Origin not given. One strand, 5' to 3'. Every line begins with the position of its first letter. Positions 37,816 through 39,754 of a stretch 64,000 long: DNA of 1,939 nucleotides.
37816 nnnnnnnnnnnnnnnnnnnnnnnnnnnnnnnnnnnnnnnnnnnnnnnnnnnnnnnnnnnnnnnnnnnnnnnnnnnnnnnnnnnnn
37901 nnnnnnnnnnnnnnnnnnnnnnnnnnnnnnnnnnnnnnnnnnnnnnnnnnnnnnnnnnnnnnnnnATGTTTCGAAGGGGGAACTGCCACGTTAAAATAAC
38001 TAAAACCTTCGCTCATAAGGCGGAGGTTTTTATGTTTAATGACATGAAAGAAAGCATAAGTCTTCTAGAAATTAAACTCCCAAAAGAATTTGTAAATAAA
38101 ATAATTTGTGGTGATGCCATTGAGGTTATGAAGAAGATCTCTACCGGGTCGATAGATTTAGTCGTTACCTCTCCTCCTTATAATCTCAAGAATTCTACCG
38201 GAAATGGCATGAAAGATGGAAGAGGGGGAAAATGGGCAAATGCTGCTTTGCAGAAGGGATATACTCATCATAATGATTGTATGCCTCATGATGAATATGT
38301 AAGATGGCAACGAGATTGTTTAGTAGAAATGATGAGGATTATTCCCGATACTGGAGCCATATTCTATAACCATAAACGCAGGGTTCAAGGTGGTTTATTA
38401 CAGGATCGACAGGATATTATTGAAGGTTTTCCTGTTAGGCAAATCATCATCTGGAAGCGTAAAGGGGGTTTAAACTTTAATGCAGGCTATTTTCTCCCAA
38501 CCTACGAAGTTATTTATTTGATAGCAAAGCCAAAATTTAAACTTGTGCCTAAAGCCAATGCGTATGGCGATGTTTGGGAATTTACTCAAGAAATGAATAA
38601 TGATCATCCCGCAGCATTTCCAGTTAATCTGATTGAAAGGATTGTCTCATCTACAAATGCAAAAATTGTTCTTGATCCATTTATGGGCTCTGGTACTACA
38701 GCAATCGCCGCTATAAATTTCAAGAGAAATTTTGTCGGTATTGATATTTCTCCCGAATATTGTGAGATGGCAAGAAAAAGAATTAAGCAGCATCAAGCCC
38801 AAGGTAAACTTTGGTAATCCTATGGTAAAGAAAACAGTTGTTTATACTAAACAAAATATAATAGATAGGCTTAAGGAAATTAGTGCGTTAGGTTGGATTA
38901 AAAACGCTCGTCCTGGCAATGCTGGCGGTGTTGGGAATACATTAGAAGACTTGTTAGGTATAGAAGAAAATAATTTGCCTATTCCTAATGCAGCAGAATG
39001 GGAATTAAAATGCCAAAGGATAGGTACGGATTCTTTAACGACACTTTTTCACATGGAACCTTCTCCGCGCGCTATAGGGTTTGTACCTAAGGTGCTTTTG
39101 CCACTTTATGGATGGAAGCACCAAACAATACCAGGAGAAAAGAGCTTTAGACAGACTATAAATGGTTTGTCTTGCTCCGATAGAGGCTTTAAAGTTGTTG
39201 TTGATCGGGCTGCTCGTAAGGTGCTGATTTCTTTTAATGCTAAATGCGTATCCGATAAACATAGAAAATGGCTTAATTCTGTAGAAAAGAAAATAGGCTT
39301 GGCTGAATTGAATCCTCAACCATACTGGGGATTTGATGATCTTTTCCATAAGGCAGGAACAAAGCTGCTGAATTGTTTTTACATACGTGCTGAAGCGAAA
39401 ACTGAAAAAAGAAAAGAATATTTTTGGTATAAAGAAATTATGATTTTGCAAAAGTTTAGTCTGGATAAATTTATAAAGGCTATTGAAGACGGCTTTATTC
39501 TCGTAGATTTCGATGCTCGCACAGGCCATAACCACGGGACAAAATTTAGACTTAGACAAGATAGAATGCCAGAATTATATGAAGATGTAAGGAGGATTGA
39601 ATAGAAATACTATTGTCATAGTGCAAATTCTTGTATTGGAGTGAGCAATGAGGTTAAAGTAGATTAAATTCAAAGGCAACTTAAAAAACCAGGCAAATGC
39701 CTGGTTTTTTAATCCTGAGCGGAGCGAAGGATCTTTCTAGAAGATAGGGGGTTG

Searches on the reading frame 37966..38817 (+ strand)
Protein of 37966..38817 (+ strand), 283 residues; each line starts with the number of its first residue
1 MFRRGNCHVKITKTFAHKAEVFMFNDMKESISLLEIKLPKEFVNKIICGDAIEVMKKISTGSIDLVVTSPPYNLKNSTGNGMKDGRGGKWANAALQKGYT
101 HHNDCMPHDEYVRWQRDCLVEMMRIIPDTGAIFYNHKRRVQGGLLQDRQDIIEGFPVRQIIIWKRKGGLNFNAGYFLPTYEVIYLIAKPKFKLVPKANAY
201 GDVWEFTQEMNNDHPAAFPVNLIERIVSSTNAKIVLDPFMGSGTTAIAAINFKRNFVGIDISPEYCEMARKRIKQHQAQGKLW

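Call 3: search_protein_families(library=pfam, proteins=[window:37966-38817:+], max_evalue=1)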
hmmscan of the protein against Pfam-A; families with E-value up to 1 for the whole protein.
window:37966-38817:+ (283 aa): 11 families
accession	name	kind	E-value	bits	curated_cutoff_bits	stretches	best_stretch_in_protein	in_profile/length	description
PF01555.25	N6_N4_Mtase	-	2.2e-40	139.4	26.7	1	63-270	1-220/221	DNA methylase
PF09445.16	Methyltransf_15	-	0.0001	22.4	22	1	233-282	2-51/165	RNA cap guanine-N2 methyltransferase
PF13649.12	Methyltransf_25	-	0.00015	22.8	27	1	235-278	1-46/97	Methyltransferase domain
PF13847.12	Methyltransf_31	-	0.00016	21.8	27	1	231-278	3-53/145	Methyltransferase domain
PF02086.21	MethyltransfD12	-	0.00035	20.8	22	1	220-275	9-64/253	D12 class N6 adenine-specific DNA methyltransferase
PF08241.18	Methyltransf_11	-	0.00092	20.2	21.2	1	241-277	6-42/95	Methyltransferase domain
PF01170.24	UPF0020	-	0.0017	18.5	22.3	1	232-275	29-71/197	RMKL-like, methyltransferase domain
PF02384.22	N6_Mtase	-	0.018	14.8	20.4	0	45-81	108-143/311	N-6 DNA Methylase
PF03602.21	Cons_hypoth95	-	0.02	15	24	0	230-277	40-88/182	Conserved hypothetical protein 95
PF08242.18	Methyltransf_12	-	0.1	13.8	30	1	241-278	6-45/98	Methyltransferase domain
PF01135.25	PCMT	-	0.11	12.7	20.3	1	230-278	72-123/210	Protein-L-isoaspartate(D-aspartate) O-methyltransferase (PCMT)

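Call 4: search_protein_families(library=padloc, proteins=[window:37966-38817:+], max_evalue=1)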
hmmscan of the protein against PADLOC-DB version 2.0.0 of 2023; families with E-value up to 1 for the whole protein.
window:37966-38817:+ (283 aa): 78 families (the best 25 are shown)
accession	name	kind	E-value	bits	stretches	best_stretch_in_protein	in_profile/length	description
PDLC03305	MTase_II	-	9e-122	405.9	1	41-274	10-243/513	Type II methyltransferase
PDLC03371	MTase_II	-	6.2e-42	141.9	1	40-279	7-258/260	Type II methyltransferase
PDLC03353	MTase_II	-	2.9e-38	129.9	1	43-279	9-256/260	Type II methyltransferase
PDLC03350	MTase_II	-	6.2e-36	122.4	2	202-279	220-301/312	Type II methyltransferase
PDLC03299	MTase_II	-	1e-35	121.6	3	199-275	176-259/296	Type II methyltransferase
PDLC03387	MTase_II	-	2.1e-31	107.1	2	198-275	197-277/289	Type II methyltransferase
PDLC03230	MTase_II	-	1.5e-27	94.9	3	195-271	197-280/360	Type II methyltransferase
PDLC03216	MTase_II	-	1.3e-25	88.2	2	212-278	192-260/364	Type II methyltransferase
PDLC03320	MTase_II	-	2.1e-24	84.2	2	211-279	210-280/289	Type II methyltransferase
PDLC03265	MTase_II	-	2.4e-23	81.1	2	194-274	245-329/333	Type II methyltransferase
PDLC03228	MTase_II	-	3e-23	80.9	2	154-278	88-210/227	Type II methyltransferase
PDLC03738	oMTase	-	3.3e-23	80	2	212-279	202-271/376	orphan methyltransferase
PDLC03260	MTase_II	-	8.7e-23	78.8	2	203-275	234-309/349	Type II methyltransferase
PDLC03295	MTase_II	-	9e-23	79.2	3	208-276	198-269/292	Type II methyltransferase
PDLC03229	MTase_II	-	1.5e-20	71.4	1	45-276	178-403/436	Type II methyltransferase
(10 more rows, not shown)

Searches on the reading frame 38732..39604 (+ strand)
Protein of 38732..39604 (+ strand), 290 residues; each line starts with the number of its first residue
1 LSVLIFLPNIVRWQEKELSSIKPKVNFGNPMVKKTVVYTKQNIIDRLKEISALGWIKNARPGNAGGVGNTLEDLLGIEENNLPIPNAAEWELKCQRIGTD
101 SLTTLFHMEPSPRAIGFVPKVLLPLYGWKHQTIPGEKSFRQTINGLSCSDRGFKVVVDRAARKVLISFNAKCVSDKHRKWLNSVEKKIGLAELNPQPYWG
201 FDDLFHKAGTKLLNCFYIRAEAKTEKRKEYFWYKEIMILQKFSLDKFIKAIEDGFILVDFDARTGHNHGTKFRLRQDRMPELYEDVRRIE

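Call 3: search_protein_families(library=pfam, proteins=[window:38732-39604:+], max_evalue=1)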
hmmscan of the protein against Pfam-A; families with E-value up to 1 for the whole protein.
window:38732-39604:+ (290 aa): 1 family
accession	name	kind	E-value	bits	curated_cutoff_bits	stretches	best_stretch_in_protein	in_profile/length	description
PF15515.12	MvaI_BcnI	-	1.1e-63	215.7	25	1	44-283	1-227/227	MvaI/BcnI restriction endonuclease family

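Call 4: search_protein_families(library=padloc, proteins=[window:38732-39604:+], max_evalue=1)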
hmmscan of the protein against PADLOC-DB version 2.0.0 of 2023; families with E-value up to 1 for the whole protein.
window:38732-39604:+ (290 aa): 5 families
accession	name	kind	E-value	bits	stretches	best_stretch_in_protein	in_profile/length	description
PDLC03305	MTase_II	-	1.4e-78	263.4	1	26-287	245-508/513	Type II methyltransferase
PDLC03524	REase_II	-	1.9e-78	261.9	1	37-287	3-255/260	Type II restriction enzyme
PDLC03521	REase_II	-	6.1e-18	63.4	1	47-279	12-236/246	Type II restriction enzyme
PDLC03584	REase_II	-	4.7e-14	50.3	2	47-101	178-233/405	Type II restriction enzyme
PDLC03424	REase_II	-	8.4e-06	23.7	1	37-111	3-81/238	Type II restriction enzyme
